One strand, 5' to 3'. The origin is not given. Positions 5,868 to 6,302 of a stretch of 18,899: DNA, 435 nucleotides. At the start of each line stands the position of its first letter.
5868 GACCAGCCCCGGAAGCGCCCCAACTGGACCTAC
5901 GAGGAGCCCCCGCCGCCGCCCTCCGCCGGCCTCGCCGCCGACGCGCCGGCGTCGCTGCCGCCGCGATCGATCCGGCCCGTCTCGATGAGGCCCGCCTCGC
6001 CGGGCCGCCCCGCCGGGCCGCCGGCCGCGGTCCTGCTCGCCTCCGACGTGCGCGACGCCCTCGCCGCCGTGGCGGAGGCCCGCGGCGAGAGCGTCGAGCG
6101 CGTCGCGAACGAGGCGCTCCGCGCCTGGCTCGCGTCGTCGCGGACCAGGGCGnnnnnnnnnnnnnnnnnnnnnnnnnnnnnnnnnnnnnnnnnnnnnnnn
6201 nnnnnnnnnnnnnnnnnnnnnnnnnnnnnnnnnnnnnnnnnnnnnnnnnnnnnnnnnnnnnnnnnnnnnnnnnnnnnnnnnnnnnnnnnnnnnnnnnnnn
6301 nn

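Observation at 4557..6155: Orphan NuoF-family flavoprotein fused to a Pro-rich linker and an RHH-like C-terminal tail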

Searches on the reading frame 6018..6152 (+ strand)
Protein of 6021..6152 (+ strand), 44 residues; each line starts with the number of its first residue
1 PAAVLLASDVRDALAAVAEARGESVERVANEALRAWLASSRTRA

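Call 7: search_protein_families(library=pfam, proteins=[window:6021-6152:+], max_evalue=10)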
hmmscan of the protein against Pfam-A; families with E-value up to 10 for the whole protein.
seq(44 aa): 0 families

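Call 26: search_solved_structures(query=A3, max_evalue=10, show_alignments=4)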
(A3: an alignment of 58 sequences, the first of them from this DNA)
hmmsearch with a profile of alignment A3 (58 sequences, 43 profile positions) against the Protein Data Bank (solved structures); distinct sequences matched with E-value up to 10: 11.
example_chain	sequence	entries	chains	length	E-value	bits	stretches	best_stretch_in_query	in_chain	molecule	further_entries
1p94_A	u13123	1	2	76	0.0069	19.6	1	14-41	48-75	plasmid partition protein ParG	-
6iya_A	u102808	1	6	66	0.017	18.3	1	2-42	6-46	Transcriptional regulator CopG family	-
1u9p_A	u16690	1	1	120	0.019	18.1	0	6-27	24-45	pArc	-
4yxx_A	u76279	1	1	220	0.021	18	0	17-34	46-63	dTor_6x35L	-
7bqq_A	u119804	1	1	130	0.026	17.7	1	9-26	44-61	Gogy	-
9kkd_A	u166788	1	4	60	0.052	16.8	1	4-42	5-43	Ribbon-helix-helix protein, CopG family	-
7etr_A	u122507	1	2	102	0.061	16.5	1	2-42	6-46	Transcriptional regulator CopG family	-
9qt5_G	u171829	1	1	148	0.15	15.3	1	2-16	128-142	Large ribosomal subunit protein bL9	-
7bqn_A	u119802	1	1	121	0.24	14.7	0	11-28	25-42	Rei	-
8gad_A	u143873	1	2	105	0.69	13.2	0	7-25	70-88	PD-L1 binder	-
9i38_A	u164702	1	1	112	2.5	11.4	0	8-20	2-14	m4D2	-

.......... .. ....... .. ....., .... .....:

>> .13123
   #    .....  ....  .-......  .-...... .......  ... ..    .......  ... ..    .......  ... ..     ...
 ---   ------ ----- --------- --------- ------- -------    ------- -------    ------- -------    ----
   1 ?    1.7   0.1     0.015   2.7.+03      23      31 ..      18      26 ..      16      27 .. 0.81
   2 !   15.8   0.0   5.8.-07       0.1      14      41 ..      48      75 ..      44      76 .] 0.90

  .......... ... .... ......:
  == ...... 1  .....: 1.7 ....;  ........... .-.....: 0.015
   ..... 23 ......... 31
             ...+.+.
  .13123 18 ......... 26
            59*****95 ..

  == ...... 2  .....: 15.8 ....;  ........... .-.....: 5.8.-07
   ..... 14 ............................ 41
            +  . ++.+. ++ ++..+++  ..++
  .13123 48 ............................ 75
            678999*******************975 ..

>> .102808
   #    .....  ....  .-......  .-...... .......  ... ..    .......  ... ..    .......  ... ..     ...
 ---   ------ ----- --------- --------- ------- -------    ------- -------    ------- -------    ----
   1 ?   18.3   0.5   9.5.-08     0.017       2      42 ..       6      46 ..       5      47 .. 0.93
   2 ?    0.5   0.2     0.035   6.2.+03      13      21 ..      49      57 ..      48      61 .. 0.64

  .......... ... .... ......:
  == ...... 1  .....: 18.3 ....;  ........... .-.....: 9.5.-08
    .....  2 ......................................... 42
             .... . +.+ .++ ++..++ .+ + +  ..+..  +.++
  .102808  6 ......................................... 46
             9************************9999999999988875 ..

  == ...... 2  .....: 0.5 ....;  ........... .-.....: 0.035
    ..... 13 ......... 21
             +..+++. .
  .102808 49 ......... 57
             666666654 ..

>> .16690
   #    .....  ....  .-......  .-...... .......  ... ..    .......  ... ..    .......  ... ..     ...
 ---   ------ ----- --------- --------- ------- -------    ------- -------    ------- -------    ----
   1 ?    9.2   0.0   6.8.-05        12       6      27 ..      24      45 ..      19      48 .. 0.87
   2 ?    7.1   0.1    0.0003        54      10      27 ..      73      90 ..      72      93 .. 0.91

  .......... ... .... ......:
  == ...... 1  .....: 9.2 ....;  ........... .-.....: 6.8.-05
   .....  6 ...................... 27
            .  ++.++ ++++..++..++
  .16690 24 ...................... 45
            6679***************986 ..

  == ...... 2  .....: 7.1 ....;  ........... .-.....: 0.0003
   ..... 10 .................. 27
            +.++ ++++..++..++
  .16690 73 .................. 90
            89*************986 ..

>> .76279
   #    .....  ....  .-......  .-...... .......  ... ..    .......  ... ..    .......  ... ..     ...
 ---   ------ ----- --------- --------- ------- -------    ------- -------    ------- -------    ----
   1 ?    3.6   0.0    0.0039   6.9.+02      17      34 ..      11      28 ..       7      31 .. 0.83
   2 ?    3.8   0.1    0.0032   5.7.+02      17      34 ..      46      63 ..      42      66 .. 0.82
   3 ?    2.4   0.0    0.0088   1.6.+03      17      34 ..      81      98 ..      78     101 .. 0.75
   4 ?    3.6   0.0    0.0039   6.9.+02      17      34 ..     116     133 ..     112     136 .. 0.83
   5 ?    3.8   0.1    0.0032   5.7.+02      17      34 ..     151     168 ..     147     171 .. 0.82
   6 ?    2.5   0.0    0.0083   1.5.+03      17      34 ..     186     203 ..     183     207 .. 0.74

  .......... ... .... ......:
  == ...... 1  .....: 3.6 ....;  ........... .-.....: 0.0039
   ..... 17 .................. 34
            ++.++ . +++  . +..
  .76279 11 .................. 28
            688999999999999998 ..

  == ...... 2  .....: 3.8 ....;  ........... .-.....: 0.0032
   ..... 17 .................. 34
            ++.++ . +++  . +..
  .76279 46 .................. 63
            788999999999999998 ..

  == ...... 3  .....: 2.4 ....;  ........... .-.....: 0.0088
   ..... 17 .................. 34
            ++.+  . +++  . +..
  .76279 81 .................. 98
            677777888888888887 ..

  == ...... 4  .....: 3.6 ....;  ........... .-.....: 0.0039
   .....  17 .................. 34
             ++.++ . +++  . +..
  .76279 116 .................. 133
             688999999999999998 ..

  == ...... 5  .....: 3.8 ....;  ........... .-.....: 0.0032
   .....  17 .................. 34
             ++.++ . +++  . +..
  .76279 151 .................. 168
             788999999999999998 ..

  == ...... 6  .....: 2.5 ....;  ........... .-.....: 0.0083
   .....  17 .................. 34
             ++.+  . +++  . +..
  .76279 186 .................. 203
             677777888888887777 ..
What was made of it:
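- Closest known: CopG/Arc/ParG-type ribbon-helix-helix repressors and type II antitoxins. Same: The family Arg aligns with Arc Arg13 (call 26).
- The tail profile against PDB sequences finds ParG (0.007), a CopG-family protein (0.017) and Arc (0.019) (call 26). R493 aligns with Arc Arg13 (call 26).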

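Call 27: search_protein_families(library=pfam, alignment_id=A3, max_evalue=10)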
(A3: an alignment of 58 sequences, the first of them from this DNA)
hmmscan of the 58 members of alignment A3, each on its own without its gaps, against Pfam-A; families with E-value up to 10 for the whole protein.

A. member 1, seq(45 aa): 0 families

B. families by the number of members that match (of 58 scanned): 51 families (the first 25 are shown)
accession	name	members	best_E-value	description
PF01402.27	RHH_1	16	7e-06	Ribbon-helix-helix protein, copG family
PF05534.18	HicB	11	0.00022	HicB family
PF12441.14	CopG_antitoxin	9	0.0067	CopG antitoxin of type II toxin-antitoxin system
PF20605.4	Antitox_RHH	7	0.013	Antitoxin-like ribbon-helix-helix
PF22513.2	FitA-like_RHH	6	0.0008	Antitoxin FitA-like, ribbon-helix-helix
PF14384.12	BrnA_antitoxin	6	0.00083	BrnA antitoxin of type II toxin-antitoxin system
PF07704.17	PSK_trans_fac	5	0.013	Rv0623-like transcription factor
PF07878.17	RHH_5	4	0.049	CopG-like RHH_1 or ribbon-helix-helix domain, RHH_5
PF13467.12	RHH_4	4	0.07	Ribbon-helix-helix domain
PF03869.20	Arc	3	0.022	Arc-like DNA binding domain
PF12651.13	RHH_3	3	0.028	Ribbon-helix-helix domain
PF21432.3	56B_RHH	3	0.05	56B-like, Ribbon-helix-helix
PF12765.13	Cohesin_HEAT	2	0.067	HEAT repeat associated with sister chromatid cohesion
PF18834.6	LPD22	2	0.11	Large polyvalent protein associated domain 22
PF07764.18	Omega_Repress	2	0.15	Omega Transcriptional Repressor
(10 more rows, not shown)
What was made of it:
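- On Ribbon-helix-helix superfamily (CopG/Arc/MetJ): At family level, 16 of 58 tails hit RHH_1 (best 7e-6) (call 27).
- Other hits are HicB, CopG_antitoxin, FitA and Arc (call 27).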

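Call 36: predict_structure(alignment_id=A3)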
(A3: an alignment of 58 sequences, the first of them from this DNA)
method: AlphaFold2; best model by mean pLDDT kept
length: 45 residues; sequences in the alignment: 58
mean_pLDDT: 94.1   pTM: 0.70
mean pLDDT of the five models: 94.1, 93.4, 92.8, 92.8, 92.3
residues with pLDDT >= 90: 38; 70-90: 6; 50-70: 1; < 50: 0
segments of 3 or more residues with pLDDT < 50: none
pLDDT, mean of each block of 10 residues (from residue 1): 92 98 98 97 76
secondary structure, 60 per line:
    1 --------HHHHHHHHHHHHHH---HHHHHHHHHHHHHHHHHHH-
elements in order: H9-22 H26-44
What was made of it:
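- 6018..6152 (+): Ribbon-helix-helix domain (aa 488-532): strand AAVLLAS, helix A 496-509, helix B 513-531. Leu493 (codon CTG, 6033-6035) replaces the family's conserved Arg. AF2 pLDDT is 94.1 (call 36).
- On Ribbon-helix-helix superfamily (CopG/Arc/MetJ): The AF2 model has pLDDT 94.1, with helices H9-22 and H26-44 after an extended segment (call 36).
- AF2 pLDDT is 94.1, with an extended N-terminal segment followed by two helices (call 36).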

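Call 38: fold_search(model_id=the predicted structure, library=pdb)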
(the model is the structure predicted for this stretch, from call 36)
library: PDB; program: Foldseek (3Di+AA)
matches with E <= 10: 98; with E <= 0.001: 0
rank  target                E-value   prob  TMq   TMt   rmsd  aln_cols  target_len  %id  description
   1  6iya_C                9.8e-02  1.00  0.84  0.84   1.4        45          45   27  Structure of the DNA binding domain of antitoxin CopASO (released 2019-01-16)
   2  6iya_A                1.1e-01  1.00  0.84  0.80   1.4        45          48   27  Structure of the DNA binding domain of antitoxin CopASO (released 2019-01-16)
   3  9kkd_B                3.6e-01  0.97  0.76  0.79   1.5        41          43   27  the structure of StnY (released 2025-11-19)
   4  7etr_B                4.5e-01  0.99  0.88  0.56   1.1        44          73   27  Crystal structure of SO_1444-SO_1445 complex from Shewanella oneidensis (released 2022-03-23)
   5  8u12_A                4.8e-01  0.98  0.85  0.78   1.3        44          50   25  Crystal Structure of Antitoxin Protein Rv0298 of Type II Toxin-antitoxin Systems from Mycobacterium tuberculosis (released 2023-09-27)
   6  1baz_B                4.8e-01  0.97  0.73  0.79   1.2        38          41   24  ARC REPRESSOR MUTANT PHE10VAL (released 1998-06-17)
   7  5x3t_A                6.0e-01  0.99  0.75  0.49   0.9        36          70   30  VapBC from Mycobacterium tuberculosis (released 2017-06-07)
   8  9kkd_A                6.0e-01  0.95  0.76  0.76   1.4        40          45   28  the structure of StnY (released 2025-11-19)
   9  3ft7_A                6.9e-01  0.96  0.80  0.80   1.4        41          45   17  Crystal structure of an extremely stable dimeric protein from sulfolobus islandicus (released 2009-10-20)
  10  7ak7_E                6.9e-01  0.95  0.77  0.52   1.4        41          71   24  Structure of Salmonella TacT2 toxin bound to TacA2 antitoxin (released 2021-08-18)
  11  1b01_A                7.4e-01  0.92  0.73  0.76   1.5        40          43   20  TRANSCRIPTIONAL REPRESSOR COPG/DNA COMPLEX (released 1999-11-19)
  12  1bdv_B                7.9e-01  0.90  0.72  0.63   1.7        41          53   22  ARC FV10 COCRYSTAL (released 1999-01-06)
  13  8u12_B                8.5e-01  0.94  0.80  0.74   1.3        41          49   24  Crystal Structure of Antitoxin Protein Rv0298 of Type II Toxin-antitoxin Systems from Mycobacterium tuberculosis (released 2023-09-27)
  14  8ypj_A                8.5e-01  0.94  0.80  0.73   1.3        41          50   24  Cyrstal structure of the MazE-mt10 Antitoxin from Mycobacterium tuberculosis (released 2024-05-15)
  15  1ea4_E                8.5e-01  0.91  0.74  0.75   1.5        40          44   20  TRANSCRIPTIONAL REPRESSOR COPG/22bp dsDNA COMPLEX (released 2001-07-05)
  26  2jxg_A                1.1e+00  0.63  0.58  0.58   2.6        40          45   20  Solution Structure of the DNA Binding domain of Proline Utilization A (PutA) (released 2008-02-19)
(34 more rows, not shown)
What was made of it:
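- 6018..6152 (+): Nearly all of the 50 listed Foldseek hits are RHH proteins, with TM 0.7-0.88 and rmsd 1.1-1.5 A for the best (call 38).
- On Ribbon-helix-helix superfamily (CopG/Arc/MetJ): Foldseek gives TM 0.7-0.88 and rmsd 1.1-1.5 A to CopA(SO), Arc, CopG, VapB and AmrZ (call 38).
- Closest known: CopG/Arc/ParG-type ribbon-helix-helix repressors and type II antitoxins. Same: The beta-alpha-alpha fold matches, with rmsd of 1.1-1.5 A over 40-45 residues (call 38).
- The top Foldseek hits are CopA(SO), StnY, Arc, CopG-DNA, VapB, TacA, AmrZ and the PutA DNA-binding domain (call 38).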

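Call 61: search_protein_representatives(alignment_id=A3)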
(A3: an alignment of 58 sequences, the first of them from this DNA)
Query: 58 sequences, 43 profile positions. Proteins with E-value up to 0.001 (for the whole library): 467; up to 1e-10: 10; up to 1e-30: 0. The best 150 are listed.
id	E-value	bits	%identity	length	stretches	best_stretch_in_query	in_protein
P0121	1.1e-13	66.9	-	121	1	1-40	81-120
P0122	1.4e-13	66.7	-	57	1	1-42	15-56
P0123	1.1e-12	63.8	-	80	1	2-42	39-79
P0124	4.9e-12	61.7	-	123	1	2-42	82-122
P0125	2.2e-11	59.6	-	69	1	6-42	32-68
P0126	2.3e-11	59.6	-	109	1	2-41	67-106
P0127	3.9e-11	58.8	-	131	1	1-41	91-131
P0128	5.8e-11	58.3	-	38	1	6-41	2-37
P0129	7.3e-11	57.9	-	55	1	2-40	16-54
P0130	9.4e-11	57.6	-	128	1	1-39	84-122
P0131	2.3e-10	56.4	-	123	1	1-42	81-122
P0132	3.1e-10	55.9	-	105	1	1-41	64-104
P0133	1.1e-09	54.2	-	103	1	1-40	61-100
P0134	1.2e-09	54.0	-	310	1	1-41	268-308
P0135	1.2e-08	50.9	-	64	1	1-38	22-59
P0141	8.6e-08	48.1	-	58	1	2-42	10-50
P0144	1.2e-07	47.6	-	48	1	5-42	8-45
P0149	3.0e-07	46.4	-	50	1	1-42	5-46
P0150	3.2e-07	46.3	-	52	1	3-42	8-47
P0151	4.8e-07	45.7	-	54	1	2-42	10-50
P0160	8.8e-07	44.9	-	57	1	2-42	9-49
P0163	1.1e-06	44.6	-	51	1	5-42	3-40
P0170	1.9e-06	43.8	-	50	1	4-42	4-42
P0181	3.2e-06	43.1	-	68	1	2-42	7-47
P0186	4.1e-06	42.7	-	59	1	1-42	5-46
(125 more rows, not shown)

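Call 63: search_protein_families(library=pfam, proteins=[P0141, P0144, P0149, P0150, P0151, P0160, P0163, P0170, P0181, P0186], max_evalue=0.01)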
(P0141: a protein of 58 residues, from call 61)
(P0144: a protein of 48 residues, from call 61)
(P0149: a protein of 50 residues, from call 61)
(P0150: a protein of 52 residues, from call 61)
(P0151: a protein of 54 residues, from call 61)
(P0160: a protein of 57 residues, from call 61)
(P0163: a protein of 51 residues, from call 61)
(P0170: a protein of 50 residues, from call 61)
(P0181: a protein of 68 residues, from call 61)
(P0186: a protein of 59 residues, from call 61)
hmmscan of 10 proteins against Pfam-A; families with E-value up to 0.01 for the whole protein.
P0141 (58 aa): 5 families
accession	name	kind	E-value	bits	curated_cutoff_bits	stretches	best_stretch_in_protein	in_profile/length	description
PF01402.27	RHH_1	-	1.6e-08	34.6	20.5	1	11-48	2-39/39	Ribbon-helix-helix protein, copG family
PF07878.17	RHH_5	-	3.7e-06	27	26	1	14-50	7-43/43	CopG-like RHH_1 or ribbon-helix-helix domain, RHH_5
PF09957.15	VapB_antitoxin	-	0.0044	17.3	23.4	1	37-53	27-43/47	Bacterial antitoxin of type II TA system, VapB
PF14384.12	BrnA_antitoxin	-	0.0063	17.3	26.1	0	3-45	28-67/68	BrnA antitoxin of type II toxin-antitoxin system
PF19807.5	DUF6290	-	0.0068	17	27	1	11-48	4-41/72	Family of unknown function (DUF6290)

P0144 (48 aa): 3 families
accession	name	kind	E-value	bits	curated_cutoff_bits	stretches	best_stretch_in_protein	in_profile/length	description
PF05534.18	HicB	-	1e-06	29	21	1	6-36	20-50/51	HicB family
PF01402.27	RHH_1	-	7.6e-06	26.1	20.5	1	8-43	4-39/39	Ribbon-helix-helix protein, copG family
PF22513.2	FitA-like_RHH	-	0.0015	18.9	27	1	10-40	8-38/39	Antitoxin FitA-like, ribbon-helix-helix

P0149 (50 aa): 7 families
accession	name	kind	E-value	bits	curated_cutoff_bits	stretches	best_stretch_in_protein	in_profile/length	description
PF22513.2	FitA-like_RHH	-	1.8e-05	25.1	27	1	5-41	1-38/39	Antitoxin FitA-like, ribbon-helix-helix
PF01402.27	RHH_1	-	2.2e-05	24.6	20.5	1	7-44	2-39/39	Ribbon-helix-helix protein, copG family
PF19839.5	RHH_9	-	0.00042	20.5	23.4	1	3-45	4-46/65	Ribbon-helix-helix protein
PF21983.2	NikA-like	-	0.00084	19.9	27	1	2-32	2-32/72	Mobilization protein NikA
PF03869.20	Arc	-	0.00093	19.4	20.4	1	1-48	1-48/50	Arc-like DNA binding domain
PF07878.17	RHH_5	-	0.00097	19.3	26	1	14-37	11-34/43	CopG-like RHH_1 or ribbon-helix-helix domain, RHH_5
PF19891.5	DUF6364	-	0.0094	16.8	27.3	1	5-40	3-38/70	Family of unknown function (DUF6364)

P0150 (52 aa): 7 families
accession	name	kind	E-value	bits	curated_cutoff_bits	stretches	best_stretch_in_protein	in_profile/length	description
PF23807.1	RHH_10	-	6.5e-06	26.8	27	1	5-50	23-64/84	Ribbon-helix-helix protein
PF05534.18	HicB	-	0.0002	21.6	21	1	5-38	17-50/51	HicB family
PF07704.17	PSK_trans_fac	-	0.00034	21.9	28.3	1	14-49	8-43/82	Rv0623-like transcription factor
PF20605.4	Antitox_RHH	-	0.00039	21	27.2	1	13-45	12-44/50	Antitoxin-like ribbon-helix-helix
PF03869.20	Arc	-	0.00053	20.2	20.4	1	9-44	8-43/50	Arc-like DNA binding domain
PF09274.16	ParG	-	0.00083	19.9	21.4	1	5-46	34-75/76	ParG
PF01402.27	RHH_1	-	0.0024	18.2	20.5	1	9-45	3-39/39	Ribbon-helix-helix protein, copG family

P0151 (54 aa): 5 families
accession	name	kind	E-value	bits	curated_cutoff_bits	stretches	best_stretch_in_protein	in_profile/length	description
PF20605.4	Antitox_RHH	-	0.00013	22.5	27.2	1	15-54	11-50/50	Antitoxin-like ribbon-helix-helix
PF01402.27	RHH_1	-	0.00023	21.4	20.5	1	11-48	2-39/39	Ribbon-helix-helix protein, copG family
PF23807.1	RHH_10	-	0.00085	20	27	1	2-42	17-57/84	Ribbon-helix-helix protein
PF09957.15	VapB_antitoxin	-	0.0019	18.5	23.4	1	21-53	14-43/47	Bacterial antitoxin of type II TA system, VapB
PF22513.2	FitA-like_RHH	-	0.0085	16.5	27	0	15-44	8-37/39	Antitoxin FitA-like, ribbon-helix-helix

P0160 (57 aa): 3 families
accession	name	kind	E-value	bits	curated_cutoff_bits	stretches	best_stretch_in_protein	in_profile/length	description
PF01402.27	RHH_1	-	3.1e-06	27.4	20.5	1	10-45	2-37/39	Ribbon-helix-helix protein, copG family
PF07878.17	RHH_5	-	0.0001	22.4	26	1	14-45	8-39/43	CopG-like RHH_1 or ribbon-helix-helix domain, RHH_5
PF13467.12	RHH_4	-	0.00027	21.4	25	1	4-52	7-56/67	Ribbon-helix-helix domain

P0163 (51 aa): 0 families

P0170 (50 aa): 5 families
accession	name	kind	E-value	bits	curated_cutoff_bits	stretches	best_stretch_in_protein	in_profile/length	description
PF22513.2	FitA-like_RHH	-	3.4e-08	33.8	27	1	7-38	8-39/39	Antitoxin FitA-like, ribbon-helix-helix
PF05534.18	HicB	-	1.9e-05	24.9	21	1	6-34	23-51/51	HicB family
PF20605.4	Antitox_RHH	-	6.4e-05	23.5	27.2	1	5-32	9-36/50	Antitoxin-like ribbon-helix-helix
PF23807.1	RHH_10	-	0.00044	20.9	27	1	5-42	28-65/84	Ribbon-helix-helix protein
PF01402.27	RHH_1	-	0.00071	19.9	20.5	1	4-40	3-39/39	Ribbon-helix-helix protein, copG family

P0181 (68 aa): 2 families
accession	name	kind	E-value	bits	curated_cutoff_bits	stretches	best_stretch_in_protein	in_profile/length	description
PF07878.17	RHH_5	-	9.5e-06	25.7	26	1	12-34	8-30/43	CopG-like RHH_1 or ribbon-helix-helix domain, RHH_5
PF01402.27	RHH_1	-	0.0051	17.2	20.5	1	8-43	2-37/39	Ribbon-helix-helix protein, copG family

P0186 (59 aa): 3 families
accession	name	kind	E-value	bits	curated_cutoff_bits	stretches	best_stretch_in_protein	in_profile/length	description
PF07878.17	RHH_5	-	5e-06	26.6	26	1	8-34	5-31/43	CopG-like RHH_1 or ribbon-helix-helix domain, RHH_5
PF03869.20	Arc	-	2.9e-05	24.2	20.4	1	1-37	1-38/50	Arc-like DNA binding domain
PF01402.27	RHH_1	-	0.00097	19.5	20.5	1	9-43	4-38/39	Ribbon-helix-helix protein, copG family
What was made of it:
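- The nearest sequence relatives of the tail are CopG-, Arc- and ParG-type DNA binders (calls 26, 27, 63).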
